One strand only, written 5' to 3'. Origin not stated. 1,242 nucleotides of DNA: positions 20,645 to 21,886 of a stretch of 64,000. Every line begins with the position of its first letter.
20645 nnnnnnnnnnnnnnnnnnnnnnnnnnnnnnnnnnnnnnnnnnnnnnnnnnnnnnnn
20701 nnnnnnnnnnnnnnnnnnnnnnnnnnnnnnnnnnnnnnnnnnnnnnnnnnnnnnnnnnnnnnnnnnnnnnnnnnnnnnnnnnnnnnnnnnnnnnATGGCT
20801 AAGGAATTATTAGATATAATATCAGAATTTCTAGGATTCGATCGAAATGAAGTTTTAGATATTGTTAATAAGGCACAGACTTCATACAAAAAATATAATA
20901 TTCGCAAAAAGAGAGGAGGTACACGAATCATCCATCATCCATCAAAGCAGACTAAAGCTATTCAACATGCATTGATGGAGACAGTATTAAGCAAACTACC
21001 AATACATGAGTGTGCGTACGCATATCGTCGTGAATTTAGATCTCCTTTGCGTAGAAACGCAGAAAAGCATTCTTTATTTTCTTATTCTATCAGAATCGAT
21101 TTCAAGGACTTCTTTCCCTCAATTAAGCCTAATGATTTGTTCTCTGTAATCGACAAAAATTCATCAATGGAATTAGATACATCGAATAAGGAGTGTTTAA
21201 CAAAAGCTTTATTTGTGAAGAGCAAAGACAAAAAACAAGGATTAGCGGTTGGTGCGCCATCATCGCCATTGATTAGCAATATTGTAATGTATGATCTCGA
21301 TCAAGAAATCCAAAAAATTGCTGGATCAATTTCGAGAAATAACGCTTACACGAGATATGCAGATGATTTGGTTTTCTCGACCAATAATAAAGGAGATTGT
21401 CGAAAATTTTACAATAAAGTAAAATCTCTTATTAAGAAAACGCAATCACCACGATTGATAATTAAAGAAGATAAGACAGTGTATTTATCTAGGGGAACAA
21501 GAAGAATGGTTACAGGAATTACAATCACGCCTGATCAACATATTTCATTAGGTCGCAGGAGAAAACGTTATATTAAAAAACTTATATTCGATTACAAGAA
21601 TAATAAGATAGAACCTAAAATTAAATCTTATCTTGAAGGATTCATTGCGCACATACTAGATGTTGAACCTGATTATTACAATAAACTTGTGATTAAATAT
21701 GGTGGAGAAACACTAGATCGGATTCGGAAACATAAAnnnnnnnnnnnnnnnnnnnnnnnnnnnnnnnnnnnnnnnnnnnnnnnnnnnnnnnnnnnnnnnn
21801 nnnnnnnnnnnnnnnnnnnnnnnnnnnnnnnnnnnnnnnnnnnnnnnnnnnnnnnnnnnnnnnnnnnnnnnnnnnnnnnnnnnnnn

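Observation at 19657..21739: Compact retron-type cassette: promoter, msr/msd-like ncRNA, NDT-like effector, reverse transcriptase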

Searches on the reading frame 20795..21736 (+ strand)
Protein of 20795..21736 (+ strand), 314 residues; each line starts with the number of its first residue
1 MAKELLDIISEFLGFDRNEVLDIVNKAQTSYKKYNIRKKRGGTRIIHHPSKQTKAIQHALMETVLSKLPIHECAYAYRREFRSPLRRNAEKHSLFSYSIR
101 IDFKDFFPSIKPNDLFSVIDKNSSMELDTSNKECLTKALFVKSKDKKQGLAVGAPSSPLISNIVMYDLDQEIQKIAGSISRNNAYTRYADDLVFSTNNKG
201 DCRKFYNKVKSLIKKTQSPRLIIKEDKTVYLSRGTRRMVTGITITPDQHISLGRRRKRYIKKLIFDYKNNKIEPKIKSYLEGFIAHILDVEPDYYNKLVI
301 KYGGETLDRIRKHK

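Call 4: search_protein_families(library=padloc, proteins=[window:20795-21736:+], max_evalue=0.01)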
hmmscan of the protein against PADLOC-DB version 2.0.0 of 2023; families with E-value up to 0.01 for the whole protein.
window:20795-21736:+ (314 aa): 81 families (the best 25 are shown)
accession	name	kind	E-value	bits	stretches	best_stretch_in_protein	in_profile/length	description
PDLC02939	RT_II-A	-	8.1e-103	342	1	4-312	2-303/304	-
PDLC02936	RT_I-A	-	3e-86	287.5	1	9-313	7-307/308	-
PDLC02941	RT_II-A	-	7.9e-57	190.7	1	7-299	17-290/309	-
PDLC02943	RT_III-A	-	3.2e-50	168.9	1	9-278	28-289/322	-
PDLC02956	RT_XIII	-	8.7e-49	164.8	2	133-300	257-418/469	-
PDLC02944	RT_III-A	-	1.6e-47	161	2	153-300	208-363/597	-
PDLC02942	RT_III-A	-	6.1e-46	155.1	1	9-287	48-317/341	-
PDLC02945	RT_III-A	-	1e-45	154.4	2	125-298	181-351/362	-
PDLC02940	RT_II-A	-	6.6e-45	151.6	1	7-313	188-475/477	-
PDLC02946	RT_III-A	-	6.7e-45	151.6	1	9-276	40-288/330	-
PDLC02959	RT-Protease_XI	-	3.8e-44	149.5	1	8-281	13-280/510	single gene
PDLC03739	RT_Ec107-like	-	4.6e-44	149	1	20-266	26-254/307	retron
PDLC02960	RT-Protease_XI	-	1.2e-43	147.8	1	8-281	11-277/506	single gene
PDLC02955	RT_X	-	5.2e-41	138.8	1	10-283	4-261/272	-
PDLC02962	RT-TIR_XII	-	8e-41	138.4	1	10-270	21-275/478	single gene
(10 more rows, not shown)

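Call 5: search_protein_families(library=pfam, proteins=[window:20795-21736:+], max_evalue=1)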
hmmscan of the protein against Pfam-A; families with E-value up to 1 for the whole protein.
window:20795-21736:+ (314 aa): 3 families
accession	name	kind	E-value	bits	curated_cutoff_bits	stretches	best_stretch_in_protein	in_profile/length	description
PF00078.32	RVT_1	-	6.1e-20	72.3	29.6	1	36-241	1-202/205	Reverse transcriptase (RNA-dependent DNA polymerase)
PF14242.11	DUF4342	-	0.0054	17.2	25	1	203-230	13-40/81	Domain of unknown function (DUF4342)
PF08587.17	UBA_2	-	0.1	13.1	23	1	4-32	4-31/45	Ubiquitin associated domain (UBA)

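Call 6: search_protein_families(library=ncbifam, proteins=[window:20795-21736:+], max_evalue=1)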
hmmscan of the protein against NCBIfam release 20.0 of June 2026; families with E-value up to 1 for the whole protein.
window:20795-21736:+ (314 aa): 8 families
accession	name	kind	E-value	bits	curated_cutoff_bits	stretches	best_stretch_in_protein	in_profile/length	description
NF038233.2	retron_St85_RT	exception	1.8e-93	313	235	1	9-303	3-289/289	retron St85 family RNA-directed DNA polymerase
NF038237.1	retron_Ec67_fus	exception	8.9e-33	113.6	450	1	11-251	15-268/572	retron Ec67 family RNA-directed DNA polymerase/endonuclease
NF042941.1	Retron_TIR_antiphage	equivalog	4.5e-31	108.1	600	1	9-278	5-276/464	TIR domain-containing anti-phage reverse transcriptase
TIGR04416.1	group_II_RT_mat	equivalog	4.3e-19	68.8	300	1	30-231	52-252/353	group II intron reverse transcriptase/maturase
NF041747.1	Drt3a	equivalog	1.1e-14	54.7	200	1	96-232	111-239/412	antiviral reverse transcriptase Drt3a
NF041746.1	Drt2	equivalog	1.8e-11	43.9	390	1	136-229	210-297/416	antiviral reverse transcriptase Drt2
TIGR04499.1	abortive_AbiA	subfamily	1e-07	31.1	250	1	76-232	126-291/615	AbiA family abortive infection protein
NF041749.1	Drt4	equivalog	1.5e-05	24.1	450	1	142-215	187-254/489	antiviral reverse transcriptase Drt4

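Call 13: find_homologous_proteins(query=window:20795-21736:+, max_evalue=1e-20)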
Query window:20795-21736:+ (314 aa): 1558 proteins with E <= 1e-20 among 3396 candidates; the best 120 are listed.
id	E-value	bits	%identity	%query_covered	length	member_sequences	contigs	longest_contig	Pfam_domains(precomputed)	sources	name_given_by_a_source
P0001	2.1e-203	692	100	100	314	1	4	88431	PF00078.33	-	-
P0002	4.2e-171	586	85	100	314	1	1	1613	PF00078.33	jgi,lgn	jgi:hypothetical protein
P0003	1.5e-138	479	67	100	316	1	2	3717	PF00078.33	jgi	jgi:RNA-directed DNA polymerase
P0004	5.0e-119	415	57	100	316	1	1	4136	PF00078.33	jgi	jgi:RNA-directed DNA polymerase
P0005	2.2e-118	413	62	94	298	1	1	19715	PF00078.33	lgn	-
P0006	1.0e-105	372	51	99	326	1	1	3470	PF00078.33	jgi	-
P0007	9.0e-105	369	52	100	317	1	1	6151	PF00078.33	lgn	-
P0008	9.7e-104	365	53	99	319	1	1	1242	PF00078.33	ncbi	-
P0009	2.0e-103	364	56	95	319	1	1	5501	PF00078.33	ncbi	-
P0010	2.3e-103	364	52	100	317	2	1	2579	PF00078.33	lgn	-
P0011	4.6e-103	363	53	97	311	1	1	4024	PF00078.33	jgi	jgi:RNA-directed DNA polymerase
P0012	7.3e-103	362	52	100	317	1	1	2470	PF00078.33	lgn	-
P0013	3.8e-102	360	53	98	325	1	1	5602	PF00078.33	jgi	jgi:RNA-directed DNA polymerase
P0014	1.2e-101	358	52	98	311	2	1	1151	PF00078.33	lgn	-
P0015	1.6e-101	358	52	100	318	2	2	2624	PF00078.33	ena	-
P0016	1.6e-101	358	52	99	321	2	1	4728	PF00078.33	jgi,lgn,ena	-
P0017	1.8e-101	358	52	98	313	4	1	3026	PF00078.33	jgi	-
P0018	5.1e-101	356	52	99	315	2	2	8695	PF00078.33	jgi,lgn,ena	-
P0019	2.5e-100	354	51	99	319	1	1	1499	PF00078.33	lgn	-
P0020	5.4e-100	353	52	99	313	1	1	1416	PF00078.33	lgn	-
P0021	1.7e-99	351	51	97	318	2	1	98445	PF00078.33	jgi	jgi:RNA-directed DNA polymerase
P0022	2.5e-99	351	50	98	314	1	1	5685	PF00078.33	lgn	-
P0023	3.1e-99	350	52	100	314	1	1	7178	PF00078.33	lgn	-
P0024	3.5e-99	350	52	100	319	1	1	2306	PF00078.33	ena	-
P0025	5.9e-99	350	50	100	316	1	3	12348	PF00078.33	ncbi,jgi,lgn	-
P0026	8.6e-99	349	51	99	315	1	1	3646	PF00078.33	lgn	-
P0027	8.8e-99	349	52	97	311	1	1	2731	PF00078.33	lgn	-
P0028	4.9e-98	347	52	98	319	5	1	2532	PF00078.33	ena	-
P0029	5.8e-98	346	50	98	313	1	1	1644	PF00078.33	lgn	-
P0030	6.3e-98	346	50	97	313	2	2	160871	PF00078.33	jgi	-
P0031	7.5e-98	346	52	98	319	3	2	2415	PF00078.33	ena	-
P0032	2.5e-97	344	50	98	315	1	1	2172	PF00078.33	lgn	-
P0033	5.0e-97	343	50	99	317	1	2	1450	PF00078.33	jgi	-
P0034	8.3e-96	339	50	97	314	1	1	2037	PF00078.33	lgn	-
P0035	1.2e-95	339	50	98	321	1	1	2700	PF00078.33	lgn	-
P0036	2.1e-95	338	48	98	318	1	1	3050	PF00078.33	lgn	-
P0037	8.5e-95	336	52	99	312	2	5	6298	PF00078.33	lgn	-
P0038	1.8e-94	335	49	97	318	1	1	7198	PF00078.33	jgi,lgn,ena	-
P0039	2.3e-94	334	49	98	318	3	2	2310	PF00078.33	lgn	-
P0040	2.5e-94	334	51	96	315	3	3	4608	PF00078.33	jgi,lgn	-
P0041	2.8e-93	331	49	99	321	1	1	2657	PF00078.33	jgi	jgi:RNA-directed DNA polymerase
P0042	7.2e-93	330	49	99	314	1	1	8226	PF00078.33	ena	-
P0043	9.9e-93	329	48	98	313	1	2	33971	PF00078.33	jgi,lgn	-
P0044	2.2e-92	328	49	99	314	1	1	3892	PF00078.33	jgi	jgi:RNA-directed DNA polymerase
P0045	2.3e-91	325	50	96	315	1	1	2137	PF00078.33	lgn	-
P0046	9.1e-91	323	50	100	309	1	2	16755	PF00078.33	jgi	-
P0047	2.3e-89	318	56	84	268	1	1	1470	PF00078.33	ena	-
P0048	3.4e-89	317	50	97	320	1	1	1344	PF00078.33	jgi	-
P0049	6.1e-89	317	47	98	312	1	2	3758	PF00078.33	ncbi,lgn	-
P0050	7.7e-89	316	48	96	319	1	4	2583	PF00078.33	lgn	-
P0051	8.3e-89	316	49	95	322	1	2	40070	PF00078.33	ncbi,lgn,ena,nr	ncbi:MAG TPA: retron St85 family RNA-directed DNA polymerase [Solidesulfovibrio magneticus]|nr:retro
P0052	9.0e-89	316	50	99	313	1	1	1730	PF00078.33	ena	-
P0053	2.4e-88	315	48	99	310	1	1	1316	PF00078.33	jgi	-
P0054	3.2e-88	314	47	97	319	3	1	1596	PF00078.33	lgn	-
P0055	5.6e-88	313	47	99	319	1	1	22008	PF00078.33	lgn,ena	-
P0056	1.4e-87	312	48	100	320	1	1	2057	PF00078.33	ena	-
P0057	1.9e-87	312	48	100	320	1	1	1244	PF00078.33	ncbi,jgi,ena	-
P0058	1.1e-86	309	46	100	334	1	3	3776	PF00078.33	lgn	-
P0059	3.1e-86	308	48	98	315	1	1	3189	PF00078.33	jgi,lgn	jgi:hypothetical protein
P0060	3.2e-86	308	50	96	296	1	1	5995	PF00078.33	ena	-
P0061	5.0e-86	307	47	99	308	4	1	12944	PF00078.33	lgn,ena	-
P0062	9.3e-86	306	48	95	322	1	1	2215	PF00078.33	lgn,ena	-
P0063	1.1e-85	306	47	99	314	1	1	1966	PF00078.33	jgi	jgi:RNA-directed DNA polymerase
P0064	1.7e-85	305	49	96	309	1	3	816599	PF00078.33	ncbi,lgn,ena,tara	tara:strand:+ start:3902 stop:4831 length:930 start_codon:yes stop_codon:yes gene_type:complete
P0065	2.3e-85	305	47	100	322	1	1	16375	PF00078.33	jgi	-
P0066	3.1e-85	304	46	98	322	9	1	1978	PF00078.33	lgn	-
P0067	1.1e-84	303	45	100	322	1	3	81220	PF00078.33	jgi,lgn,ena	jgi:hypothetical protein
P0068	1.5e-84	302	47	98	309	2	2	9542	PF00078.33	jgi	-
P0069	2.4e-84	302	47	98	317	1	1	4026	PF00078.33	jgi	jgi:RNA-directed DNA polymerase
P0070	2.4e-84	302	48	96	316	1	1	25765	PF00078.33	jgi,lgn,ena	-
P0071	3.3e-84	301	48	99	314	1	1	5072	PF00078.33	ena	-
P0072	3.6e-84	301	46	100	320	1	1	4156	PF00078.33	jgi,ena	-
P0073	6.1e-84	300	47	98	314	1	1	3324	PF00078.33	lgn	-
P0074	9.4e-84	300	46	95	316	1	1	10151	PF00078.33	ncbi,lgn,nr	ncbi:MAG: retron St85 family RNA-directed DNA polymerase [Planctomycetota bacterium]|nr:retron St85 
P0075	9.6e-84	300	47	98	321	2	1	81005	PF00078.33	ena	-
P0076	2.7e-83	298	46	98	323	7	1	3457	PF00078.33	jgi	jgi:retron-type reverse transcriptase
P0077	2.7e-83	298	47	95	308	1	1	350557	PF00078.33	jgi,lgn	-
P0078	7.9e-83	297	45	98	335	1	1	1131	PF00078.33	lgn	-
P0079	8.8e-83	296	47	95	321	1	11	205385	PF00078.33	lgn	-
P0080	1.4e-82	296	46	97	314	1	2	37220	PF00078.33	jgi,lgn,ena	-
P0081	1.6e-82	296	46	98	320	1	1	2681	PF00078.33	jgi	jgi:hypothetical protein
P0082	3.6e-82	294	47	96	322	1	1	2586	PF00078.33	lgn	-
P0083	3.9e-82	294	46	98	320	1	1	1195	PF00078.33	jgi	jgi:hypothetical protein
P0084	5.6e-82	294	46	98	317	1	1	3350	PF00078.33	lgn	-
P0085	7.8e-82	293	46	99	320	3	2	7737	PF00078.33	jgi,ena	jgi:hypothetical protein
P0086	7.9e-82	293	45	98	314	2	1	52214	PF00078.33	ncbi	-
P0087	8.3e-82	293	45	98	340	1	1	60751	PF00078.33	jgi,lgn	jgi:hypothetical protein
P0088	9.8e-82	293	46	97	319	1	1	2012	PF00078.33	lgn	-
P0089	5.3e-81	291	46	96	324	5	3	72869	PF00078.33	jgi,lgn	jgi:hypothetical protein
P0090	9.9e-81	290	46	97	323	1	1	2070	PF00078.33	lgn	-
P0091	5.1e-80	287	51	82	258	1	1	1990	PF00078.33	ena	-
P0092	1.2e-79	286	46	95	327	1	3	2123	PF00078.33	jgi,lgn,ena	jgi:hypothetical protein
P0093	1.6e-79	286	43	99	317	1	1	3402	PF00078.33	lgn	-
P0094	2.9e-79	285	43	97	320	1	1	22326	PF00078.33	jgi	-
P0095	4.3e-79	284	46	98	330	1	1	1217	PF00078.33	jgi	jgi:hypothetical protein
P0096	6.2e-79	284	45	99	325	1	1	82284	PF00078.33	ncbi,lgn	-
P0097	6.2e-79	284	43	96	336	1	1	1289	PF00078.33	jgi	jgi:RNA-directed DNA polymerase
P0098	6.2e-79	284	45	98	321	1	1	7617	PF00078.33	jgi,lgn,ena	-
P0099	4.6e-78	281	45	98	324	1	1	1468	PF00078.33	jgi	jgi:RNA-directed DNA polymerase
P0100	6.6e-78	280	43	96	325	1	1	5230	PF00078.33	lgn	-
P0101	7.5e-78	280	45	97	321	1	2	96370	PF00078.33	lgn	-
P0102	1.7e-77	279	45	96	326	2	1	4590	PF00078.33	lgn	-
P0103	1.8e-77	279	45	99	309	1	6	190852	PF00078.33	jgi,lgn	-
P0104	1.9e-77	279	49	95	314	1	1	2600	PF00078.33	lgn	-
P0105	4.0e-77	278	45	95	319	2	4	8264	PF00078.33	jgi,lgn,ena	-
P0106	4.5e-77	278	47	94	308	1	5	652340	PF00078.33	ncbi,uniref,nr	ncbi:retron St85 family RNA-directed DNA polymerase [Roseivirga pacifica]|uniref:retron St85 family 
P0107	6.6e-77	277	50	81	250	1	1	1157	PF00078.33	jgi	jgi:hypothetical protein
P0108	1.2e-76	276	43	99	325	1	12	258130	PF00078.33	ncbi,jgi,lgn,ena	ncbi:MAG: retron St85 family RNA-directed DNA polymerase [Bryobacteraceae bacterium]|jgi:hypothetica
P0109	2.3e-76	275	45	97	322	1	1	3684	PF00078.33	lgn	-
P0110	3.1e-76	275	45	95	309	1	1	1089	PF00078.33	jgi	-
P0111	4.5e-76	274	47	95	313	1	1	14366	PF00078.33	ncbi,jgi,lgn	-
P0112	4.8e-76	274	44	95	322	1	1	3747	PF00078.33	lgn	-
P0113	5.5e-76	274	43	96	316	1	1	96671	PF00078.33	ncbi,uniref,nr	ncbi:retron St85 family RNA-directed DNA polymerase [Fodinibius halophilus]|uniref:RNA-directed DNA 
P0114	8.9e-76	273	43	99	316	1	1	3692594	PF00078.33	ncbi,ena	-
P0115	1.1e-75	273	44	96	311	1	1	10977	PF00078.33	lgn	-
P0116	1.3e-75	273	45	97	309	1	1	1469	PF00078.33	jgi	-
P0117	1.5e-75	273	42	99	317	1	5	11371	PF00078.33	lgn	-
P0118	1.6e-75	273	42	96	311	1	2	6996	PF00078.33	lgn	-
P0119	2.0e-75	272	43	99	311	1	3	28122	PF00078.33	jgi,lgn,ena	-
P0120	2.2e-75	272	45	96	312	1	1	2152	PF00078.33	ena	-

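Call 15: find_encoding_contigs(protein=P0001, flank=6000, max_places=4)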
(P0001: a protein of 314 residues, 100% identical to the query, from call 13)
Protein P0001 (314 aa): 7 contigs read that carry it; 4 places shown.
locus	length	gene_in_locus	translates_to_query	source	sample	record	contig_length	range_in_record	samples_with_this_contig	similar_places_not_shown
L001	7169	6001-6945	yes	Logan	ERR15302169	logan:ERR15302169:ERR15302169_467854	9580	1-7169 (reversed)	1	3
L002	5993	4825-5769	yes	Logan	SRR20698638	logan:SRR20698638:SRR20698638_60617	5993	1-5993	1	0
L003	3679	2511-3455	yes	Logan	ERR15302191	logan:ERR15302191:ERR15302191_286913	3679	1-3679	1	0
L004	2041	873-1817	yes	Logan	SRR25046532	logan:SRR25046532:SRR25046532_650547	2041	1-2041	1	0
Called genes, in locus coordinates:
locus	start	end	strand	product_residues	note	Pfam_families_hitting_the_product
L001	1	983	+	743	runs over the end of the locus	PF03065:Glyco_hydro_57, PF00686:CBM_20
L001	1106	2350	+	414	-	PF00128:Alpha-amylase, PF16657:Malt_amylase_C (weak)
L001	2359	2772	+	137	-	PF01894:YjbQ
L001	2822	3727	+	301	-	PF03279:Lip_A_acyltrans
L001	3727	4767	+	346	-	PF01075:Glyco_transf_9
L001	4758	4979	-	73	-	-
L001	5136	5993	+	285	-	PF28093:STM3845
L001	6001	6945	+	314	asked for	PF00078:RVT_1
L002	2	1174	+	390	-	?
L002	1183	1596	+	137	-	PF01894:YjbQ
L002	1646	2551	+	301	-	PF03279:Lip_A_acyltrans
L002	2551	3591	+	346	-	PF01075:Glyco_transf_9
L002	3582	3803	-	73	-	-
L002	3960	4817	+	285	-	PF28093:STM3845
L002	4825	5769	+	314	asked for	PF00078:RVT_1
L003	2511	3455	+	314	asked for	PF00078:RVT_1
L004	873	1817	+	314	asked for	PF00078:RVT_1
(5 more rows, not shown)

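Call 19: search_solved_structures(query=window:20795-21736:+, max_evalue=0.00001, show_alignments=1)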
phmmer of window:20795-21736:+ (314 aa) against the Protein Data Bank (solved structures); distinct sequences matched with E-value up to 0.00001: 15.
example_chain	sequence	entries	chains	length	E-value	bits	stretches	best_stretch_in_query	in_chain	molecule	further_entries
22et_A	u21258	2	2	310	8.9e-51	176.5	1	13-313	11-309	Retron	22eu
9e8z_H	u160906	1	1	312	8.8e-50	173.3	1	25-313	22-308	Retron Ec83 reverse transcriptase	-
9n69_E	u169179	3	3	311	3.4e-48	168.1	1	8-309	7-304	RNA-directed DNA polymerase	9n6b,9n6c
9vhe_A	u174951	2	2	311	1.8e-47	165.7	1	27-312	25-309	Retron Ec78 reverse transcriptase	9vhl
9l7p_E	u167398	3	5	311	2.8e-47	165.1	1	25-312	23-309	Retron St85 family RNA-directed DNA polymerase | Retron I-A Ec78 reverse transcriptase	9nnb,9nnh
9kjx_A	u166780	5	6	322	3.1e-47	164.9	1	25-312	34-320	RNA-directed DNA polymerase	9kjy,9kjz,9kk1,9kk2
7v9x_A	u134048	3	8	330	5.5e-25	91.9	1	24-300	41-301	RNA-directed DNA polymerase from retron EC86 | Retron Ec86 reverse transcriptase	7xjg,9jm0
7v9u_A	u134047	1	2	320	5.5e-25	91.9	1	24-300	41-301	RNA-directed DNA polymerase from retron EC86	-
8qbk_A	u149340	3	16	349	6.8e-25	91.6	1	24-300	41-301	Retron Ec86 reverse transcriptase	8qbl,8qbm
36ht_A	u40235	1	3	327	2.2e-14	57.1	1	8-217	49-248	Retron-Kva2 Reverse Transcriptase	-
9i2f_C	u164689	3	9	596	1.5e-11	47.8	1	27-247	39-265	Retron Ec67 protein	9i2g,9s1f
9lm3_A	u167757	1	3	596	1.5e-11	47.8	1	27-247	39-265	Retron Ec67 protein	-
8bgj_A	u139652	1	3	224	6.3e-09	39.2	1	31-231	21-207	RNA-directed DNA polymerase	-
6ar1_A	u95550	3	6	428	1.4e-08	38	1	32-262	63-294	GsI-IIC RT | Trt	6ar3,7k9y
5hhj_A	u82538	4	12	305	3.7e-06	30.1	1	30-216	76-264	Retron-type reverse transcriptase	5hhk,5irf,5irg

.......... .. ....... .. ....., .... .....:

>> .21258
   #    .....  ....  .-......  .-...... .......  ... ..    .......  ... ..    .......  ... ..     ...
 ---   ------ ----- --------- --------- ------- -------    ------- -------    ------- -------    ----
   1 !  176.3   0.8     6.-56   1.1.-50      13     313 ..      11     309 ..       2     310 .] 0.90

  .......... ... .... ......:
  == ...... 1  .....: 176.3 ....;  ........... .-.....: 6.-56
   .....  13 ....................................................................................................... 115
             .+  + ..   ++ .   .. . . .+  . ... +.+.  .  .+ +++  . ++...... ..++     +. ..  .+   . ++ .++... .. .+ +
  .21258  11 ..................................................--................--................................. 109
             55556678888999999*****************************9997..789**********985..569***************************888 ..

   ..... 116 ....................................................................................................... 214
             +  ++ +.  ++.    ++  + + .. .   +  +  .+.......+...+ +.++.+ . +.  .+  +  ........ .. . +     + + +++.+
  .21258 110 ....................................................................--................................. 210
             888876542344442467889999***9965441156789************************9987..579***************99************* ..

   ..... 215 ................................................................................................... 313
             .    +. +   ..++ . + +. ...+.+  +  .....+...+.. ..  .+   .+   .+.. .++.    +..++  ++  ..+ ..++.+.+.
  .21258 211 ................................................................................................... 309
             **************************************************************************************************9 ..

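Call 22: find_encoding_contigs(protein=P0003, flank=5000, max_places=2)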
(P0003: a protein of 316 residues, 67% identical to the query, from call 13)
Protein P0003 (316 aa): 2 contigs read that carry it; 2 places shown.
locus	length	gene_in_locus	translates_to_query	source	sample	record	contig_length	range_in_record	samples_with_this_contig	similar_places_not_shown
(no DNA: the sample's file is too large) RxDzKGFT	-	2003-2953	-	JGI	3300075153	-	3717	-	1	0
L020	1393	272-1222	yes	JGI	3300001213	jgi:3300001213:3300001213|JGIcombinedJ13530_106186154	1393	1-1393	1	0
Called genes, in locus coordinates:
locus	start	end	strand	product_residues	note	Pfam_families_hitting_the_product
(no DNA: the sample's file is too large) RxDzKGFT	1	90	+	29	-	?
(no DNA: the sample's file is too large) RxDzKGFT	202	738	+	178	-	-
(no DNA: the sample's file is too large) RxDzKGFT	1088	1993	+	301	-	PF28093:STM3845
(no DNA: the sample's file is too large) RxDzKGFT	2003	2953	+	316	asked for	PF00078:RVT_1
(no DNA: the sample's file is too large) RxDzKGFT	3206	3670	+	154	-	-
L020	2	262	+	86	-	?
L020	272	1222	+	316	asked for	PF00078:RVT_1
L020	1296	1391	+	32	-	?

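Call 23: find_encoding_contigs(protein=P0002, flank=5000, max_places=2)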
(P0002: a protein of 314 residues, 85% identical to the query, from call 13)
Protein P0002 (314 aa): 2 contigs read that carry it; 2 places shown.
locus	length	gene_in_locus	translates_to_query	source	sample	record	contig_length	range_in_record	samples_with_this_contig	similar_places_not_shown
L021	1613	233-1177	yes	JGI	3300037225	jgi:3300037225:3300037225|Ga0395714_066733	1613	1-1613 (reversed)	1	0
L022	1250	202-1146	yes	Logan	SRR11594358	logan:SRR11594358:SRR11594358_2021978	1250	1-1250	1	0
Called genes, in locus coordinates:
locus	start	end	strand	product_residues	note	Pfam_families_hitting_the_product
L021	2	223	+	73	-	?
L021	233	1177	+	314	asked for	PF00078:RVT_1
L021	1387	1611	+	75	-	?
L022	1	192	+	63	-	?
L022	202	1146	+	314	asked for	PF00078:RVT_1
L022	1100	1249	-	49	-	?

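Call 38: search_dna_similar(query=window:20795-21736:+, collection=phages, mode=protein, max_rows=12)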
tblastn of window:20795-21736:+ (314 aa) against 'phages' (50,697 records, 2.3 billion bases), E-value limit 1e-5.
Records with a match: 40; places in all: 40; records where one place covers at least 80% of the query: 28.
Best place of each record, by identity: <60% 40.
By first word of the organism name: Klebsiella 13; Staphylococcus 11; Bacteriophage 10; Pseudomonas 3; Vibrio 2; Listeria 1.
By host as written in the record: Klebsiella pneumoniae 11; - 10; Staphylococcus aureus 9; Klebsiella pneumoniae KL49 2; Pseudomonas aeruginosa 01-7071 1; Pseudomonas aeruginosa 04-5265 1; Pseudomonas aeruginosa 01-0440 1; Vibrio cyclitrophicus 10N.261.55.B9 1; and 4 more.
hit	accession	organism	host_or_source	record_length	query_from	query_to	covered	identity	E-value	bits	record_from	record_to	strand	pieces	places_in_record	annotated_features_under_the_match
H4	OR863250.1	Pseudomonas phage PfAC01b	Pseudomonas aeruginosa 01-7071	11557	19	303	91%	38.2%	6e-51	186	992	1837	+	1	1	retron-type RNA-directed DNA polymerase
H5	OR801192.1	Pseudomonas phage PfAC04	Pseudomonas aeruginosa 04-5265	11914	19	303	91%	38.2%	6e-51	186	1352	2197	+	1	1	reverse transcriptase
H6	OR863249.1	Pseudomonas phage PfAC01a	Pseudomonas aeruginosa 01-0440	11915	19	303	91%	38.2%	6e-51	186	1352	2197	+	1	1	retron-type RNA-directed DNA polymerase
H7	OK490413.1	Klebsiella phage Kp4860-7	Klebsiella pneumoniae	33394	5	314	99%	35.0%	4e-52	189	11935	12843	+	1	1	record has no annotation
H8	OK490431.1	Klebsiella phage Kp4871-2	Klebsiella pneumoniae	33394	5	314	99%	35.0%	4e-52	189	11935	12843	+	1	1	record has no annotation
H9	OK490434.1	Klebsiella phage Kp4872-2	Klebsiella pneumoniae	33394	5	314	99%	35.0%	4e-52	189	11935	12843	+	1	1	record has no annotation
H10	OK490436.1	Klebsiella phage Kp4873-1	Klebsiella pneumoniae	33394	5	314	99%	35.0%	4e-52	189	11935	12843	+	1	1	record has no annotation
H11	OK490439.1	Klebsiella phage Kp4874-1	Klebsiella pneumoniae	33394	5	314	99%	35.0%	4e-52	189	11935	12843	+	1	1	record has no annotation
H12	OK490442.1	Klebsiella phage Kp4875-1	Klebsiella pneumoniae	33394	5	314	99%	35.0%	4e-52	189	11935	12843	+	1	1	record has no annotation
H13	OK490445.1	Klebsiella phage Kp4876-1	Klebsiella pneumoniae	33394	5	314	99%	35.0%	4e-52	189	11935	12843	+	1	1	record has no annotation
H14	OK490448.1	Klebsiella phage Kp4877-1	Klebsiella pneumoniae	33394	5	314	99%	35.0%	4e-52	189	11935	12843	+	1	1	record has no annotation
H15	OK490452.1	Klebsiella phage Kp4878-2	Klebsiella pneumoniae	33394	5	314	99%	35.0%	4e-52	189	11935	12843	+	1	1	record has no annotation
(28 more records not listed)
